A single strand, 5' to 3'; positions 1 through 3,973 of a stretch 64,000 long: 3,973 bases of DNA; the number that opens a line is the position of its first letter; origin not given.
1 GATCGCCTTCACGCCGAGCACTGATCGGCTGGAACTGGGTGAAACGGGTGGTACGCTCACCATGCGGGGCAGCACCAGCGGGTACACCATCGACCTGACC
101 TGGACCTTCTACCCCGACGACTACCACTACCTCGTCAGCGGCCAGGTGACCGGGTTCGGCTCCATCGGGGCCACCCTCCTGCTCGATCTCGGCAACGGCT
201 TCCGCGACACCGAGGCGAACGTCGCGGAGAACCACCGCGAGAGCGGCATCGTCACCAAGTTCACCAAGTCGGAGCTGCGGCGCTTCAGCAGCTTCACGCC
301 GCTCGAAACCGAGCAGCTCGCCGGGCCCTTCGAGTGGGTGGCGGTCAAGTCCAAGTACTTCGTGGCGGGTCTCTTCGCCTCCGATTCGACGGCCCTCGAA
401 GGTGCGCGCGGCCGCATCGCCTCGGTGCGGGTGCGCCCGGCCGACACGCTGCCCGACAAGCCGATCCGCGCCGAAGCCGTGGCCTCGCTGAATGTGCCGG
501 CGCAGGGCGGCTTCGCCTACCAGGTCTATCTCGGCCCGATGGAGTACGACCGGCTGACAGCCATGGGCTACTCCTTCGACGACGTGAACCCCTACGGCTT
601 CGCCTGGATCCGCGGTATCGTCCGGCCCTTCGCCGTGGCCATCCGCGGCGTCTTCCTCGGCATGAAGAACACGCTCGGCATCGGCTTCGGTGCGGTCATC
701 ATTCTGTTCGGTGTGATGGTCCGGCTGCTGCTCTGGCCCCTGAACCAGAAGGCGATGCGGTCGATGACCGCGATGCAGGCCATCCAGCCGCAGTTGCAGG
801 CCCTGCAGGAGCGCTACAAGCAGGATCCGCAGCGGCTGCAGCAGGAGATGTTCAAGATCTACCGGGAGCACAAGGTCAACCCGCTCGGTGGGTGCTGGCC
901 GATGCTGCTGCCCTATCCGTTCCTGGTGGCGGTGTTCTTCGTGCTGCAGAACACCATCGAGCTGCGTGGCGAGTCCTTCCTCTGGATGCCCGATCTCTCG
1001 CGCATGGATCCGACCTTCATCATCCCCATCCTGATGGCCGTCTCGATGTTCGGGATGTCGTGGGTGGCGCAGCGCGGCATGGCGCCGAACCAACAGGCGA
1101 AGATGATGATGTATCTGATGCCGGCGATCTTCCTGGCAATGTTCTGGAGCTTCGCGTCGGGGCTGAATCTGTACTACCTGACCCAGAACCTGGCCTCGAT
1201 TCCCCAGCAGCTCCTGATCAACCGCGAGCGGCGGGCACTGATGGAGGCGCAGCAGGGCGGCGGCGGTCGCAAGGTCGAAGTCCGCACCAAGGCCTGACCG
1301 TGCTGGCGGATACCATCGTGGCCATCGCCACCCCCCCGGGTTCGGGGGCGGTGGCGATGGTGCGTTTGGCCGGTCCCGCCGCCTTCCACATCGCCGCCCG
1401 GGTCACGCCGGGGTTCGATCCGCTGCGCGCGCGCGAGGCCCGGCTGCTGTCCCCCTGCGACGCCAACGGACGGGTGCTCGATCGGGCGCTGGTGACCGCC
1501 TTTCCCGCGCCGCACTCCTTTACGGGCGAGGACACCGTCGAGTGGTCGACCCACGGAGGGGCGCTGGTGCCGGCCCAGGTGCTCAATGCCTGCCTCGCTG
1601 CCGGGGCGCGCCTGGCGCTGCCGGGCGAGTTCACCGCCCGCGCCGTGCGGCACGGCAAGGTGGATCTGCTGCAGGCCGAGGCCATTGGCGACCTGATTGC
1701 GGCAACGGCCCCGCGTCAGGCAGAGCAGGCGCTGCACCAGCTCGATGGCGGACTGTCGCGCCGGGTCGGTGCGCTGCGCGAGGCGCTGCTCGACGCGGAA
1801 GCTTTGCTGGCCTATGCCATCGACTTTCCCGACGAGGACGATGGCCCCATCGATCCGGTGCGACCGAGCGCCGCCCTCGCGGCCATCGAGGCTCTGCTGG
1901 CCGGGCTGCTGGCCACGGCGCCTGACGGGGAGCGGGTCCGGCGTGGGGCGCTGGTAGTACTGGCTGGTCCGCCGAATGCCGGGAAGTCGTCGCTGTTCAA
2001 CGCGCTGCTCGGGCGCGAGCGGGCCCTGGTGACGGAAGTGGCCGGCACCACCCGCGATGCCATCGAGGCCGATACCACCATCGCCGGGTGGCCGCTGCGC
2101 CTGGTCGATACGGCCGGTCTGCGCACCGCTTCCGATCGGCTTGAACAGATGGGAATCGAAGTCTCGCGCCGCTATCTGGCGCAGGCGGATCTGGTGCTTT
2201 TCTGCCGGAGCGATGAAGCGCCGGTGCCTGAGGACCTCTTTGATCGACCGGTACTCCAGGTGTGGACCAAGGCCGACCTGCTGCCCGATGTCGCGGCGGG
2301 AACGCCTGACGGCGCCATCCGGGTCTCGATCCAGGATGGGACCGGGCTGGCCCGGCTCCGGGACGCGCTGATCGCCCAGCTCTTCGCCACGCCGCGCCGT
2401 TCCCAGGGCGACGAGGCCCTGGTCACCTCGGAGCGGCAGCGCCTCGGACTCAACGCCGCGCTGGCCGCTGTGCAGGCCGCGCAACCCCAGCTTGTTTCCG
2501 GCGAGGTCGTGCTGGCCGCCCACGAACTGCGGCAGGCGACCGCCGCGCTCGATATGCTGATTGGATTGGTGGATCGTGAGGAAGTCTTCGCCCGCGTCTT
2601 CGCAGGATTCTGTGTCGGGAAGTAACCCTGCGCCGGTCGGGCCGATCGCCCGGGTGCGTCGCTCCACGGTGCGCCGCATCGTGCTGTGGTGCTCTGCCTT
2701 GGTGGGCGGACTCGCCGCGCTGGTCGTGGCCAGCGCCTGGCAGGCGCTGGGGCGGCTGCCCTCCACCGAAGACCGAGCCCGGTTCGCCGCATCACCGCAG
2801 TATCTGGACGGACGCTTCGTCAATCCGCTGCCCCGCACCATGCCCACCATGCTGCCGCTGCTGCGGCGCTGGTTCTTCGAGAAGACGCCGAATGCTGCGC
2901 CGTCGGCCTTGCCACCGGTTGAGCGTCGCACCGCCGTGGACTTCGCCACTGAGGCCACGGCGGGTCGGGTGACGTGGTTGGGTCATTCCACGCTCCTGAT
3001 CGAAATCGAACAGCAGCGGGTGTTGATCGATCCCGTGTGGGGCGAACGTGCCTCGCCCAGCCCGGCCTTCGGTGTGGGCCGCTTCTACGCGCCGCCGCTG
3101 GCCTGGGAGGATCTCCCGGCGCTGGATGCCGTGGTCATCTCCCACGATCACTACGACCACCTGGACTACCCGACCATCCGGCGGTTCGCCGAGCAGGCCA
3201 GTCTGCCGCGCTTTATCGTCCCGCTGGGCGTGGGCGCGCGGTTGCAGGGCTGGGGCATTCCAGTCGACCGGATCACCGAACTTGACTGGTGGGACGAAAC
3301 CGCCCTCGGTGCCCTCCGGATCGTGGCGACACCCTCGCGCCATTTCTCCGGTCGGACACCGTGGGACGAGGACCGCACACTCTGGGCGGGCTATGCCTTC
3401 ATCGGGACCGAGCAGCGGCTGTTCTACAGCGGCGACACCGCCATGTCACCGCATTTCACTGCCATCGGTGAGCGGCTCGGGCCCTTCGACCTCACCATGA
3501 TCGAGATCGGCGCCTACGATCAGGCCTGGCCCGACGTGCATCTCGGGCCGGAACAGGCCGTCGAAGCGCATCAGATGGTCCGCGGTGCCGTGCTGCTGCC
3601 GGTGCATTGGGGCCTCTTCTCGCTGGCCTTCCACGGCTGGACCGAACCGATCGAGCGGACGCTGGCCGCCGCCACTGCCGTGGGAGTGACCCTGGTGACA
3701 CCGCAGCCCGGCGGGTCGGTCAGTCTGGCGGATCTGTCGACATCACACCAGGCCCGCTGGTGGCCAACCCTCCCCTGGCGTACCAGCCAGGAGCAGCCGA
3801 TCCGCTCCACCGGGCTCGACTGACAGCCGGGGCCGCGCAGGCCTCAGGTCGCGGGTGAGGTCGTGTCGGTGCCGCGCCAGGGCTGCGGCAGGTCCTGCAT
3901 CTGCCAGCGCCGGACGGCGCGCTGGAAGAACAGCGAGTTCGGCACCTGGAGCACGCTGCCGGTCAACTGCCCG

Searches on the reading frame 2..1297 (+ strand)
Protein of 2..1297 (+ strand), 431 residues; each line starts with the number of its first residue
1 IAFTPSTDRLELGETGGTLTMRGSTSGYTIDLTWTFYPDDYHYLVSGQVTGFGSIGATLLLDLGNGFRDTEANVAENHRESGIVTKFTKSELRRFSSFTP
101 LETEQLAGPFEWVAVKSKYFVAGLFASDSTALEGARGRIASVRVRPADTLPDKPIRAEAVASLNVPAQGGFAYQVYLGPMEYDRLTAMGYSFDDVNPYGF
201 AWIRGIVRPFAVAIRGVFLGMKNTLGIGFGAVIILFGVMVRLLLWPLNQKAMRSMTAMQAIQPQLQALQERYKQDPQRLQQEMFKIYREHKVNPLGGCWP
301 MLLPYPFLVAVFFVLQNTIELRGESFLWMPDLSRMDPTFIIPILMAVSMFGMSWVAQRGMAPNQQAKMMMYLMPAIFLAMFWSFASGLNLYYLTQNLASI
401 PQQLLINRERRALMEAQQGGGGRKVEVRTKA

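Call 78: search_protein_families(library=pfam, proteins=[window:2-1297:+], max_evalue=0.00001)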
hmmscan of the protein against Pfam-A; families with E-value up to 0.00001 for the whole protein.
window:2-1297:+ (431 aa): 2 families
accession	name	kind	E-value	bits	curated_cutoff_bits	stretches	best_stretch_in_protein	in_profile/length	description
PF02096.25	60KD_IMP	-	7.4e-55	185.8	35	1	229-408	1-163/163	60Kd inner membrane protein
PF14849.12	YidC_periplas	-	7.1e-13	49.5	24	1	4-211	73-281/283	YidC periplasmic domain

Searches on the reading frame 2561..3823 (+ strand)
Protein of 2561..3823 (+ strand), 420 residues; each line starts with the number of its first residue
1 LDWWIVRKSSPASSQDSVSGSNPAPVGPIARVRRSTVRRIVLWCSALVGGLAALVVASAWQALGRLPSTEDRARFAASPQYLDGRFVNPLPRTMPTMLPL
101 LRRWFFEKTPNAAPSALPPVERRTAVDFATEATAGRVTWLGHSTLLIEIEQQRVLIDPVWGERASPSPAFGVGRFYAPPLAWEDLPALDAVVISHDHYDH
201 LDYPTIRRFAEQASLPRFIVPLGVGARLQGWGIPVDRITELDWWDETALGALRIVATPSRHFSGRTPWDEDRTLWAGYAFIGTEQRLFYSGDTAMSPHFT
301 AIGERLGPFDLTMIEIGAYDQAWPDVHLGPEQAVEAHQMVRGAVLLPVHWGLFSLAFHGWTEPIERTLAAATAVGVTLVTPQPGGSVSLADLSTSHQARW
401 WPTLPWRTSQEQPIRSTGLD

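Call 78: search_protein_families(library=pfam, proteins=[window:2561-3823:+], max_evalue=0.00001)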
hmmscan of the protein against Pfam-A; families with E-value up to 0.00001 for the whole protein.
window:2561-3823:+ (420 aa): 2 families
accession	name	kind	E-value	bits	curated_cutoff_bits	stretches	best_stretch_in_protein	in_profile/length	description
PF12706.13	Lactamase_B_2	-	1.2e-48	165.8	27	1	153-350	2-200/200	Beta-lactamase superfamily domain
PF13483.12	Lactamase_B_3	-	8.7e-18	65.2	24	1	136-349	1-160/160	Beta-lactamase superfamily domain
